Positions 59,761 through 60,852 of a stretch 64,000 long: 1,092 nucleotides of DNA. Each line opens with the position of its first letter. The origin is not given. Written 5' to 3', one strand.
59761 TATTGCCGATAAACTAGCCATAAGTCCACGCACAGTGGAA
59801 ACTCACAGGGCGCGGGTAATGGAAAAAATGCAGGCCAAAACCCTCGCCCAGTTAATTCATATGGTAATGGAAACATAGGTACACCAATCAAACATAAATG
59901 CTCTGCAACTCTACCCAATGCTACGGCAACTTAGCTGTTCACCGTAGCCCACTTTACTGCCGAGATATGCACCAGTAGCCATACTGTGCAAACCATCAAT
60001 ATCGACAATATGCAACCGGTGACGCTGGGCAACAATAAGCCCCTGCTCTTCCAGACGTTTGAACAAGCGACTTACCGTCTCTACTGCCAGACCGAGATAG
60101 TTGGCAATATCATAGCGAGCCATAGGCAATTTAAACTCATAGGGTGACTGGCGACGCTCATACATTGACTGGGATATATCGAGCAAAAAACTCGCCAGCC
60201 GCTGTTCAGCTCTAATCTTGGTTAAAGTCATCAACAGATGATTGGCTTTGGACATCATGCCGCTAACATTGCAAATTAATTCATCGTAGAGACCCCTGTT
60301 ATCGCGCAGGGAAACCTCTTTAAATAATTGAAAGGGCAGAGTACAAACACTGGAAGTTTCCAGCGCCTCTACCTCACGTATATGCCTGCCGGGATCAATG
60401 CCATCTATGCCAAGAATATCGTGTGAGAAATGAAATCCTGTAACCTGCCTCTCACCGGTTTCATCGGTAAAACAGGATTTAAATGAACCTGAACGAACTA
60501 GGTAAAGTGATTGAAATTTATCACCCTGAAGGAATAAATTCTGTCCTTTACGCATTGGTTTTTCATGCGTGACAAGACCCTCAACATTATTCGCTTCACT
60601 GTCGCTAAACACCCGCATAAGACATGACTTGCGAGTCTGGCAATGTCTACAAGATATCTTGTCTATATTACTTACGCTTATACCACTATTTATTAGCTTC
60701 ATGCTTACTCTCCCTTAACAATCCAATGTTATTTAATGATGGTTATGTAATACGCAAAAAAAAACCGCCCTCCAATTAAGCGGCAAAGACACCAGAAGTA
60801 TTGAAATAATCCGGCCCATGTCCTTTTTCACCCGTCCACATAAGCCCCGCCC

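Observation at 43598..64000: Self-contained low-oxygen glycogen island wired by five FNR boxes, with its own FNR and FixLJ-like regulators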

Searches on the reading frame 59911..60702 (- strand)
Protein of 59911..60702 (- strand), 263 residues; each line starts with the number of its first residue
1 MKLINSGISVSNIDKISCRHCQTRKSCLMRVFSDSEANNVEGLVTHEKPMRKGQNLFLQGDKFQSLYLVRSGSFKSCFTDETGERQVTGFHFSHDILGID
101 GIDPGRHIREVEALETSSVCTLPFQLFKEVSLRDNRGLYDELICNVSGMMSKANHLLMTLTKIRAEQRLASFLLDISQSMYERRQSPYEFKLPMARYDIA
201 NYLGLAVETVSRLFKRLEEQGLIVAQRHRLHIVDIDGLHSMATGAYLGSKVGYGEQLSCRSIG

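Call 7: search_protein_families(library=pfam, proteins=[window:59911-60702:-])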
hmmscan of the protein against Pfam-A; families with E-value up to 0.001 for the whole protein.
window:59911-60702:- (263 aa): 5 families
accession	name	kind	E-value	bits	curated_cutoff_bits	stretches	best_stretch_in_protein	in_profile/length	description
PF13545.12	HTH_Crp_2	-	3.4e-19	69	27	1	167-239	1-68/70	Crp-like helix-turn-helix domain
PF00325.26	Crp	-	3.3e-15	55.9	21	1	192-223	1-32/32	Bacterial regulatory proteins, crp family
PF00027.35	cNMP_binding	-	3.9e-12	46.4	27.5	1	49-130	3-85/89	Cyclic nucleotide-binding domain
PF12802.13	MarR_2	-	0.00026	21.6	27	1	198-229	25-56/61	MarR family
PF01047.28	MarR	-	0.00098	19.4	24.6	0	197-227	21-51/59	MarR family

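Call 11: find_encoding_contigs(protein=window:59911-60702:-, flank=10000, max_places=6)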
Protein window:59911-60702:- (263 aa): 22 contigs read that carry it; 6 places shown.
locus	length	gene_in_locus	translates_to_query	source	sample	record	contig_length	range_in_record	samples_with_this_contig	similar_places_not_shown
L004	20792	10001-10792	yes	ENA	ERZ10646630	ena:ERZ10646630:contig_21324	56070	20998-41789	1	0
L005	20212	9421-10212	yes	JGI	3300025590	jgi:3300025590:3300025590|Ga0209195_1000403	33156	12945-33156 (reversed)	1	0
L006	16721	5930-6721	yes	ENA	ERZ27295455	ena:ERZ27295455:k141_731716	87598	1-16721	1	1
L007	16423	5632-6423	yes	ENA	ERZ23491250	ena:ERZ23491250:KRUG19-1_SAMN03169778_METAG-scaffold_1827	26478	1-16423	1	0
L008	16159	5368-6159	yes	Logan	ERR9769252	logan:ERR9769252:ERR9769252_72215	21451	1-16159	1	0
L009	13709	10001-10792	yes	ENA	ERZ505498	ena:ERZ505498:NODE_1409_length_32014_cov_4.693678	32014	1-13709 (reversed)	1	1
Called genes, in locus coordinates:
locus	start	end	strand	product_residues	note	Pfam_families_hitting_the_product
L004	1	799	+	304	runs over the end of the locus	PF07549:Sec_GG, PF02355:SecD_SecF_C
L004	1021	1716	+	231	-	PF05618:RimB-like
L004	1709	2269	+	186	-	PF14400:Transglut_i_TM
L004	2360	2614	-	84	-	-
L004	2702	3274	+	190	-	PF14402:7TM_transglut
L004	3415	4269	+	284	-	PF08443:RimK (faint), PF14397:ATPgrasp_ST, PF14398:ATPgrasp_YheCD (faint), PF02955:GSH-S_ATP (faint)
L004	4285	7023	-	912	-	PF00690:Cation_ATPase_N, PF00122:E1-E2_ATPase, PF13246:Cation_ATPase, PF00702:Hydrolase, PF00689:Cation_ATPase_C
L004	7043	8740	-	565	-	PF00343:Phosphorylase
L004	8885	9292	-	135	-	PF00072:Response_reg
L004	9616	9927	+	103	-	-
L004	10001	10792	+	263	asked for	PF00027:cNMP_binding, PF13545:HTH_Crp_2, PF00325:Crp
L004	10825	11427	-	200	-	PF00072:Response_reg, PF08281:Sigma70_r4_2 (weak), PF00196:GerE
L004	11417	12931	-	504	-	PF13188:PAS_8 (faint), PF24820:Diguanyl_cycl_sensor (faint), PF08447:PAS_3 (weak), PF00989:PAS, PF08448:PAS_4 (weak), PF13426:PAS_9, PF00512:HisKA, PF02518:HATPase_c, +1 more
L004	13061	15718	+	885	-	PF11897:DUF3417, PF00343:Phosphorylase, PF28476:GlgP_C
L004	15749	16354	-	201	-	PF13590:DUF4136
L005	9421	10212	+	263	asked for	PF00027:cNMP_binding, PF13545:HTH_Crp_2, PF00325:Crp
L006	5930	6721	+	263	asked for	PF00027:cNMP_binding, PF13545:HTH_Crp_2, PF00325:Crp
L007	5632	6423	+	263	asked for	PF00027:cNMP_binding, PF13545:HTH_Crp_2, PF00325:Crp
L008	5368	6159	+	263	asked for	PF00027:cNMP_binding, PF13545:HTH_Crp_2, PF00325:Crp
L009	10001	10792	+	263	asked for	PF00027:cNMP_binding, PF13545:HTH_Crp_2, PF00325:Crp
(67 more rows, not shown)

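Call 12: find_homologous_proteins(query=window:59911-60702:-)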
Query window:59911-60702:- (263 aa): 1757 proteins with E <= 0.001 among 4378 candidates; the best 120 are listed.
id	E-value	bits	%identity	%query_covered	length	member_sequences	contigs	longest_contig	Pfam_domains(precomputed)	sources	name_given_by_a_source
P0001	2.3e-170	583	99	100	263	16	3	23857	PF13545.13,PF00027.36,PF00325.27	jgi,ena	-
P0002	1.0e-146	505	86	100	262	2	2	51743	PF13545.13,PF00027.36,PF00325.27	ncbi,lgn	-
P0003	2.3e-132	458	81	95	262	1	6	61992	PF13545.13,PF00027.36,PF00325.27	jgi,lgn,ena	-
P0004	1.9e-129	449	80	95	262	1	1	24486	PF13545.13,PF00027.36,PF00325.27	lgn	-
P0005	9.1e-97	342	62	93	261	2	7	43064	PF13545.13,PF00027.36,PF00325.27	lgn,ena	-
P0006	1.6e-96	341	64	90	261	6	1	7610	PF13545.13,PF00027.36,PF00325.27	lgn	-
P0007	1.8e-96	341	65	90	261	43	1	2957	PF13545.13,PF00027.36,PF00325.27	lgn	-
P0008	2.1e-96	340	62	95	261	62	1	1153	PF13545.13,PF00027.36,PF00325.27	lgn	-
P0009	2.3e-95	337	63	92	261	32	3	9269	PF13545.13,PF00027.36,PF00325.27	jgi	jgi:CRP/FNR family transcriptional regulator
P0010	1.5e-94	334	62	92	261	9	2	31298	PF13545.13,PF00027.36,PF00325.27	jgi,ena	-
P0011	2.2e-93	330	61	91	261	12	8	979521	PF13545.13,PF00027.36,PF00325.27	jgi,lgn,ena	-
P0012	5.5e-93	329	62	91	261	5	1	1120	PF13545.13,PF00027.36,PF00325.27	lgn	-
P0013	1.1e-92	328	61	93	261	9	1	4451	PF13545.13,PF00027.36,PF00325.27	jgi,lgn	jgi:CRP/FNR family transcriptional regulator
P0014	4.3e-78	280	55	87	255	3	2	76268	PF13545.13,PF00027.36,PF00325.27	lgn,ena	-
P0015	4.4e-76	274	54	92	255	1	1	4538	PF13545.13,PF00027.36,PF00325.27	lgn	-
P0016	1.8e-75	272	54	92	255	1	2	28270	PF13545.13,PF00027.36,PF00325.27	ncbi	-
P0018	3.8e-71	258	53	90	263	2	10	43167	PF13545.13,PF00027.36,PF00325.27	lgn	-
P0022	2.8e-69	252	54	86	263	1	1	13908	PF13545.13,PF00027.36,PF00325.27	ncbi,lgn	-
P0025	2.5e-63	232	49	90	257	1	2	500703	PF13545.13,PF00027.36,PF00325.27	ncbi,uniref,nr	ncbi:helix-turn-helix domain-containing protein [Aestuariicella hydrocarbonica]|uniref:Helix-turn-he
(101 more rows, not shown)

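Call 14: find_encoding_contigs(protein=P0002, flank=10000, max_places=2)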
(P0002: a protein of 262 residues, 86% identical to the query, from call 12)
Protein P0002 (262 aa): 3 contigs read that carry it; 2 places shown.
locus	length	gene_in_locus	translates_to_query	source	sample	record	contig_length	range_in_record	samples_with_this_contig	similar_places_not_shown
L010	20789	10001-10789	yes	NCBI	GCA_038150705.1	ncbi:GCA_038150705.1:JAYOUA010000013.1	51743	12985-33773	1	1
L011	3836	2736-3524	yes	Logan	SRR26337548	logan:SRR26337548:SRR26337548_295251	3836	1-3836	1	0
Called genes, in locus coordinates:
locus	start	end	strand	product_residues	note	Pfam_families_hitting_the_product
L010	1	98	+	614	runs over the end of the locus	PF13721:SecD-TM1, PF07549:Sec_GG (weak), PF21760:SecD_1st, PF22599:SecDF_P1_head, PF02355:SecD_SecF_C, PF03176:MMPL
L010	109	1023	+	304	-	PF07549:Sec_GG, PF02355:SecD_SecF_C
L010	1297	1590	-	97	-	-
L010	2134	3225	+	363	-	PF14402:7TM_transglut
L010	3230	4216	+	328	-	PF14397:ATPgrasp_ST, PF02655:ATP-grasp_3 (faint), PF08443:RimK (faint), PF14398:ATPgrasp_YheCD (faint)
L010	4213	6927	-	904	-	PF00690:Cation_ATPase_N, PF00122:E1-E2_ATPase, PF13246:Cation_ATPase, PF00702:Hydrolase, PF00689:Cation_ATPase_C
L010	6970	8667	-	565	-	PF00343:Phosphorylase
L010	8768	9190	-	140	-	PF00072:Response_reg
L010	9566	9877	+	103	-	-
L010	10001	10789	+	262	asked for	PF00027:cNMP_binding, PF13545:HTH_Crp_2, PF00325:Crp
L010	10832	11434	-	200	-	PF00072:Response_reg, PF08281:Sigma70_r4_2 (weak), PF00196:GerE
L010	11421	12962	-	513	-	PF13188:PAS_8 (faint), PF24820:Diguanyl_cycl_sensor (faint), PF08447:PAS_3 (faint), PF00989:PAS, PF08448:PAS_4 (weak), PF13426:PAS_9, PF00512:HisKA, PF02518:HATPase_c, +1 more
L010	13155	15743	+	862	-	PF11897:DUF3417, PF00343:Phosphorylase, PF28476:GlgP_C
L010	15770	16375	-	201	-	PF13590:DUF4136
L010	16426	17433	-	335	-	PF00044:Gp_dh_N, PF02800:Gp_dh_C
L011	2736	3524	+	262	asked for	PF00027:cNMP_binding, PF13545:HTH_Crp_2, PF00325:Crp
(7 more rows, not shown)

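Call 15: find_encoding_contigs(protein=P0003, flank=10000, max_places=2)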
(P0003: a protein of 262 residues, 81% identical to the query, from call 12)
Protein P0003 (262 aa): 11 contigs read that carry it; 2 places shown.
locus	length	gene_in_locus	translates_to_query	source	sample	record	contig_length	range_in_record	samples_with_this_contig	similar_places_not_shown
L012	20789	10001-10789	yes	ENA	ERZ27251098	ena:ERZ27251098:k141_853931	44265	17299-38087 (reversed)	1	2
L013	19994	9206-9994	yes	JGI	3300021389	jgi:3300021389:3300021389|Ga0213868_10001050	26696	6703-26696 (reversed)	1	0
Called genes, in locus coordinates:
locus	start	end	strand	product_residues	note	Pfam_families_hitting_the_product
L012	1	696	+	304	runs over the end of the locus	PF07549:Sec_GG, PF02355:SecD_SecF_C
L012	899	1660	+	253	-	PF05618:RimB-like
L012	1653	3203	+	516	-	PF14400:Transglut_i_TM, PF14402:7TM_transglut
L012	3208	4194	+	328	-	PF14397:ATPgrasp_ST, PF08443:RimK (faint), PF14398:ATPgrasp_YheCD (faint)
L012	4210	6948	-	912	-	PF00690:Cation_ATPase_N, PF00122:E1-E2_ATPase, PF13246:Cation_ATPase, PF00702:Hydrolase, PF00689:Cation_ATPase_C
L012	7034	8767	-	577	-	PF00343:Phosphorylase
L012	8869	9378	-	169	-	PF00072:Response_reg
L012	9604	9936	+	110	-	-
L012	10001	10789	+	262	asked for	PF00027:cNMP_binding, PF13545:HTH_Crp_2, PF00325:Crp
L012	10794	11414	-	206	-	PF00072:Response_reg, PF08281:Sigma70_r4_2 (weak), PF00196:GerE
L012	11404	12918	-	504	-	PF08448:PAS_4 (faint), PF13188:PAS_8 (faint), PF24820:Diguanyl_cycl_sensor (faint), PF08447:PAS_3 (weak), PF00989:PAS, PF13426:PAS_9, PF00512:HisKA, PF02518:HATPase_c, +1 more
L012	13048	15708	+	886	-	PF11897:DUF3417, PF00343:Phosphorylase, PF28476:GlgP_C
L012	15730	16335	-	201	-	PF13590:DUF4136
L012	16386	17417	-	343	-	PF00044:Gp_dh_N, PF02800:Gp_dh_C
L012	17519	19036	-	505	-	PF02446:Glyco_hydro_77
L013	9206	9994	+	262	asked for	PF00027:cNMP_binding, PF13545:HTH_Crp_2, PF00325:Crp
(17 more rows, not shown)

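Call 16: find_encoding_contigs(protein=P0011, flank=10000, max_places=2)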
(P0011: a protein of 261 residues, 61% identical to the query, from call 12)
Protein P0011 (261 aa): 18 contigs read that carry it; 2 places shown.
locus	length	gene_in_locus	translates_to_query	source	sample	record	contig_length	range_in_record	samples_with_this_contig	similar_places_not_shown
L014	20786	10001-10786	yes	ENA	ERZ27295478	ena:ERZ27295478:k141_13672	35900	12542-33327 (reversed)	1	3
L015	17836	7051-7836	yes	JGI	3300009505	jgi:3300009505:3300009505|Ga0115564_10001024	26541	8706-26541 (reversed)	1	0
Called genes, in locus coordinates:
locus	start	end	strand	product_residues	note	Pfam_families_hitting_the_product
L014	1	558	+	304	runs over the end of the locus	PF07549:Sec_GG, PF02355:SecD_SecF_C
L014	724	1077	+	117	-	PF00903:Glyoxalase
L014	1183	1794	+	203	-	PF05618:RimB-like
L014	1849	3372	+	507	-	PF14400:Transglut_i_TM, PF14402:7TM_transglut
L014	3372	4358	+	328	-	PF14397:ATPgrasp_ST, PF02655:ATP-grasp_3 (faint), PF08443:RimK (faint), PF14398:ATPgrasp_YheCD (faint), PF02955:GSH-S_ATP (faint)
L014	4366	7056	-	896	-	PF00690:Cation_ATPase_N, PF00122:E1-E2_ATPase, PF00702:Hydrolase, PF13246:Cation_ATPase, PF00689:Cation_ATPase_C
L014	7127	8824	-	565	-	PF00343:Phosphorylase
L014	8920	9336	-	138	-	PF00072:Response_reg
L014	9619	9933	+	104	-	-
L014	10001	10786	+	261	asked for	PF00027:cNMP_binding, PF13545:HTH_Crp_2, PF00325:Crp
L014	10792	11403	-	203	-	PF00072:Response_reg, PF08281:Sigma70_r4_2 (faint), PF00196:GerE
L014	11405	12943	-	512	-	PF08448:PAS_4 (faint), PF24820:Diguanyl_cycl_sensor (faint), PF08447:PAS_3 (faint), PF00989:PAS, PF13188:PAS_8 (weak), PF13426:PAS_9, PF00512:HisKA, PF02518:HATPase_c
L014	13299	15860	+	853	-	PF11897:DUF3417, PF00343:Phosphorylase, PF28476:GlgP_C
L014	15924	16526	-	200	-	PF13590:DUF4136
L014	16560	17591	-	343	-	PF00044:Gp_dh_N, PF02800:Gp_dh_C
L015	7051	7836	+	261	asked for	PF00027:cNMP_binding, PF13545:HTH_Crp_2, PF00325:Crp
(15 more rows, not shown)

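Call 17: find_encoding_contigs(protein=P0014, flank=10000, max_places=1)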
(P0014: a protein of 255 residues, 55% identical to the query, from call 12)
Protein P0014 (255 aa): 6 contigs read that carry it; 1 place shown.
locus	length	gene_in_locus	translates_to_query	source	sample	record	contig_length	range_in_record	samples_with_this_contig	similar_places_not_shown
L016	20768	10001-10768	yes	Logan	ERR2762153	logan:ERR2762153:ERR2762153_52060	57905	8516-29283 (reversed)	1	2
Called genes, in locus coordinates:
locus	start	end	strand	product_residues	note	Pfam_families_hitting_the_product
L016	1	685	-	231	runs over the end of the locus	PF05494:MlaC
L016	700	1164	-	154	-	PF02470:MlaD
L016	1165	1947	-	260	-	PF02405:MlaE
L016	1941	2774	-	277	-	PF00005:ABC_tran, PF13304:AAA_21 (faint)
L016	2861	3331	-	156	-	PF00571:CBS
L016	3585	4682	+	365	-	PF00923:TAL_FSA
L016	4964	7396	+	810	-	PF01326:PPDK_N, PF00391:PEP-utilizers, PF02896:PEP-utilizers_C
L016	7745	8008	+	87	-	-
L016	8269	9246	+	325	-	PF02685:Glucokinase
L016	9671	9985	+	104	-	-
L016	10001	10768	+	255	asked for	PF00027:cNMP_binding, PF13545:HTH_Crp_2, PF00325:Crp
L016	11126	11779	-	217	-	PF00072:Response_reg, PF00196:GerE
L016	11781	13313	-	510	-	PF00989:PAS (weak), PF08448:PAS_4 (weak), PF13426:PAS_9 (weak), PF00989:PAS, PF08448:PAS_4, PF13188:PAS_8 (weak), PF13426:PAS_9, PF02518:HATPase_c, +4 more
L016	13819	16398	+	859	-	PF11897:DUF3417, PF00343:Phosphorylase, PF28476:GlgP_C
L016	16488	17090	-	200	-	PF13590:DUF4136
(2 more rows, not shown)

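Call 18: find_encoding_contigs(protein=P0018, flank=10000, max_places=1)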
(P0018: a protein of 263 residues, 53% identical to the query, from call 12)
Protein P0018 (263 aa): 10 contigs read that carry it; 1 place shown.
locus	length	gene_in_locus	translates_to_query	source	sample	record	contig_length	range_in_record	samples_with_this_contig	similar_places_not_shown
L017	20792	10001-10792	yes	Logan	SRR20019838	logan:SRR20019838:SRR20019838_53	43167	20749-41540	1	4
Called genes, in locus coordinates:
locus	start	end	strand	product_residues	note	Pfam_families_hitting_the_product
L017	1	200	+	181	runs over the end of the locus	PF00083:Sugar_tr, PF07690:MFS_1, PF12832:MFS_1_like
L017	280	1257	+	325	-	PF00480:ROK (weak), PF02685:Glucokinase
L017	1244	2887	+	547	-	PF02878:PGM_PMM_I, PF02879:PGM_PMM_II, PF02880:PGM_PMM_III, PF00408:PGM_PMM_IV (weak)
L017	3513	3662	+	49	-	PF01527:HTH_Tnp_1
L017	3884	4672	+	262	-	PF13276:HTH_21, PF00665:rve, PF13683:rve_3, PF13333:rve_2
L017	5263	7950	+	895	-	PF02629:CoA_binding, PF13380:CoA_binding_2, PF13607:Succ_CoA_lig, PF19045:Ligase_CoA_2, PF13549:ATP-grasp_5, PF00583:Acetyltransf_1 (weak), PF13302:Acetyltransf_3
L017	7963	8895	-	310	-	PF00850:Hist_deacetyl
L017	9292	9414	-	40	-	-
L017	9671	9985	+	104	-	PF07238:PilZ (weak)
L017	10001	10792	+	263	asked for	PF00027:cNMP_binding, PF13545:HTH_Crp_2, PF00325:Crp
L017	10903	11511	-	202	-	PF00072:Response_reg, PF08281:Sigma70_r4_2 (faint), PF00196:GerE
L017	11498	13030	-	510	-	PF24820:Diguanyl_cycl_sensor (faint), PF00989:PAS, PF08448:PAS_4, PF13188:PAS_8 (weak), PF13426:PAS_9, PF00512:HisKA, PF02518:HATPase_c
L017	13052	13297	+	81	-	-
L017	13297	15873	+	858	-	PF11897:DUF3417, PF00343:Phosphorylase, PF28476:GlgP_C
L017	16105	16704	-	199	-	PF13590:DUF4136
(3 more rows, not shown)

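Call 19: find_encoding_contigs(protein=P0025, flank=10000, max_places=1)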
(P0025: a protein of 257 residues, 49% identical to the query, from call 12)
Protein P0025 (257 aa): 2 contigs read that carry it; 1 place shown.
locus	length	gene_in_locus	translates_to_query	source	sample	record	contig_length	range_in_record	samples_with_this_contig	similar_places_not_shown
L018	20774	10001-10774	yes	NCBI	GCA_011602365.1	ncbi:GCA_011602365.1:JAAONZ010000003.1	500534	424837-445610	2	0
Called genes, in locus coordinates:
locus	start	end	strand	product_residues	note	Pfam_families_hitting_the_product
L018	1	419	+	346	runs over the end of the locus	PF12625:Arabinose_bd, PF12833:HTH_18, PF00165:HTH_AraC (weak)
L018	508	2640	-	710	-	PF01011:PQQ, PF13570:Beta-prop_ACSF4 (weak), PF13360:PQQ_2, PF01011:PQQ, PF13442:Cytochrome_CBB3 (weak)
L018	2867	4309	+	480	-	PF00171:Aldedh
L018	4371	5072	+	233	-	-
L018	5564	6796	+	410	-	PF05977:MFS_3, PF07690:MFS_1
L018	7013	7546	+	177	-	-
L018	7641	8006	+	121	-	PF11964:SpoIIAA-like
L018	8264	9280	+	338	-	PF00274:Glycolytic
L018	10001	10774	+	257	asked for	PF00027:cNMP_binding, PF13545:HTH_Crp_2, PF00325:Crp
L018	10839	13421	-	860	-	PF11897:DUF3417, PF00343:Phosphorylase, PF28476:GlgP_C (weak)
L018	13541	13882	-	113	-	-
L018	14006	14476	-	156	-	PF00011:HSP20, PF17886:ArsA_HSP20 (weak)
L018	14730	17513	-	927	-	PF00690:Cation_ATPase_N, PF00122:E1-E2_ATPase, PF13246:Cation_ATPase, PF00702:Hydrolase, PF08282:Hydrolase_3 (faint), PF00689:Cation_ATPase_C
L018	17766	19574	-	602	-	PF14716:HHH_8, PF00633:HHH (faint), PF14520:HHH_5, PF14792:DNA_pol_B_palm (weak), PF14791:DNA_pol_B_thumb, PF02811:PHP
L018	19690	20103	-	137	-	PF00571:CBS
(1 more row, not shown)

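Call 29: search_solved_structures(query=window:59911-60702:-, show_alignments=2)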
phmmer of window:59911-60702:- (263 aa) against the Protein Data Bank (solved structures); distinct sequences matched with E-value up to 0.001: 44.
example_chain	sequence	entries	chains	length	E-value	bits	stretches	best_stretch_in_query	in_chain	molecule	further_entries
9qlt_A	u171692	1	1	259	4.1e-47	164.1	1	15-244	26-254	FNR type regulator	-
8qto_A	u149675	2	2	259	1.9e-46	162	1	15-244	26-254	FNR type regulator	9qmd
9qll_A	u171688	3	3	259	2.5e-46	161.6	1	15-244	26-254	FNR type regulator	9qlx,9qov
9qly_A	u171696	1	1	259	2.5e-46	161.5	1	15-244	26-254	FNR type regulator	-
5cvr_A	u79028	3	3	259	2.5e-46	161.5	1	15-244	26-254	FNR type regulator | FNR regulator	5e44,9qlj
9qmc_A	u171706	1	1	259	6.4e-46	160.2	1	15-244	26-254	FNR type regulator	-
4i2o_A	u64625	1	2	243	1.4e-15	60.8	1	41-241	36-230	FixK2 protein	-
7ff8_A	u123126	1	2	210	2.1e-10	43.9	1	53-225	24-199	cAMP-activated global transcriptional regulator Vfr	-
2oz6_A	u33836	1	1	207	2.3e-10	43.8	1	53-225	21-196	Virulence Factor Regulator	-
7ff9_A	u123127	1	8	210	2.4e-10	43.7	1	53-225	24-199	cAMP-activated global transcriptional regulator Vfr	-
7few_A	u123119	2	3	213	2.5e-10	43.7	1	53-225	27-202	cAMP-activated global transcriptional regulator Vfr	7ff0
7few_B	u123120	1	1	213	3.4e-10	43.2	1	53-225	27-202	cAMP-activated global transcriptional regulator Vfr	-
4i02_A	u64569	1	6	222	1e-09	41.6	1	54-227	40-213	Catabolite gene activator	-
4i09_A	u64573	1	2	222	1.4e-09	41.2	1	54-227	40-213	Catabolite gene activator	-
1o3q_A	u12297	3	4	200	2.9e-09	40.2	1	54-226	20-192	CATABOLITE GENE ACTIVATOR PROTEIN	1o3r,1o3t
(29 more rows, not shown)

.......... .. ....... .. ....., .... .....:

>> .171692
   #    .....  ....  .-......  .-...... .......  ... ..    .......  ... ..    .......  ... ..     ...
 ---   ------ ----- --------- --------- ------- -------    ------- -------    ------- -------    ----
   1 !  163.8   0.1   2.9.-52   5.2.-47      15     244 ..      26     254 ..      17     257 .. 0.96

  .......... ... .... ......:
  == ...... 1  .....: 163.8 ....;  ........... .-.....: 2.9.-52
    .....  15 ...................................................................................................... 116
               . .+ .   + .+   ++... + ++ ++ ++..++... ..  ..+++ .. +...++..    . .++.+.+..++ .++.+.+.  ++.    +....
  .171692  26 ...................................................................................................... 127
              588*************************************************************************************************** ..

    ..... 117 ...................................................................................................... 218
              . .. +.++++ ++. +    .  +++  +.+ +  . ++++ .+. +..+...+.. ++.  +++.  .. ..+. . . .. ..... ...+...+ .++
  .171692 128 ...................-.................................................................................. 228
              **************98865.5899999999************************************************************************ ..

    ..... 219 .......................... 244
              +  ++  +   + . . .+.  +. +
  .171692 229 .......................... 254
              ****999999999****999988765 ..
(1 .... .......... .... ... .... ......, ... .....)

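Call 34: list_cluster_members(proteins=[P0002, P0122, P0133, P0016, P0022, P0125])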
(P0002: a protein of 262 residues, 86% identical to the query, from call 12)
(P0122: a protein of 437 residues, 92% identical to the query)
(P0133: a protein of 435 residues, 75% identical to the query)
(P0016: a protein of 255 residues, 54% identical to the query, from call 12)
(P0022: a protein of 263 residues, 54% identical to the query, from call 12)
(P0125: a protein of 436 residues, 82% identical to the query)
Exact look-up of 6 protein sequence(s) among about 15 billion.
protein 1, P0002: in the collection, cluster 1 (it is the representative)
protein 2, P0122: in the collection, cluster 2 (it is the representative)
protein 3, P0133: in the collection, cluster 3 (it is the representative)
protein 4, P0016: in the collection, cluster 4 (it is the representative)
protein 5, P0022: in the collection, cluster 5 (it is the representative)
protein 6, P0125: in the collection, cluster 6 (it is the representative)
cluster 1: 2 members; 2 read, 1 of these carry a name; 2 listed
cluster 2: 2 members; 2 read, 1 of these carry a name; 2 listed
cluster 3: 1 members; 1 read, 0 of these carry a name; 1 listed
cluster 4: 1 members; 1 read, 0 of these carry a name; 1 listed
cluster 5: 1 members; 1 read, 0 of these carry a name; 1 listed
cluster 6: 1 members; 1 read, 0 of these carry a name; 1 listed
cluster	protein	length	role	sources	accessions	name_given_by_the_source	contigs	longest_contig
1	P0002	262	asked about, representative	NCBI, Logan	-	-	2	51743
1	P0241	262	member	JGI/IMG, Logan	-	CRP/FNR family transcriptional regulator, anaerobic regulatory protein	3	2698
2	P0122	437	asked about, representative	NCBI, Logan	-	-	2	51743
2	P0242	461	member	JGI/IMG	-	glucose-1-phosphate adenylyltransferase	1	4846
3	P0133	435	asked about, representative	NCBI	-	-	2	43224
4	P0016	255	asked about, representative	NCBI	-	-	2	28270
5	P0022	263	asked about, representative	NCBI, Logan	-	-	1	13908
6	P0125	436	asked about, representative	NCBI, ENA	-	-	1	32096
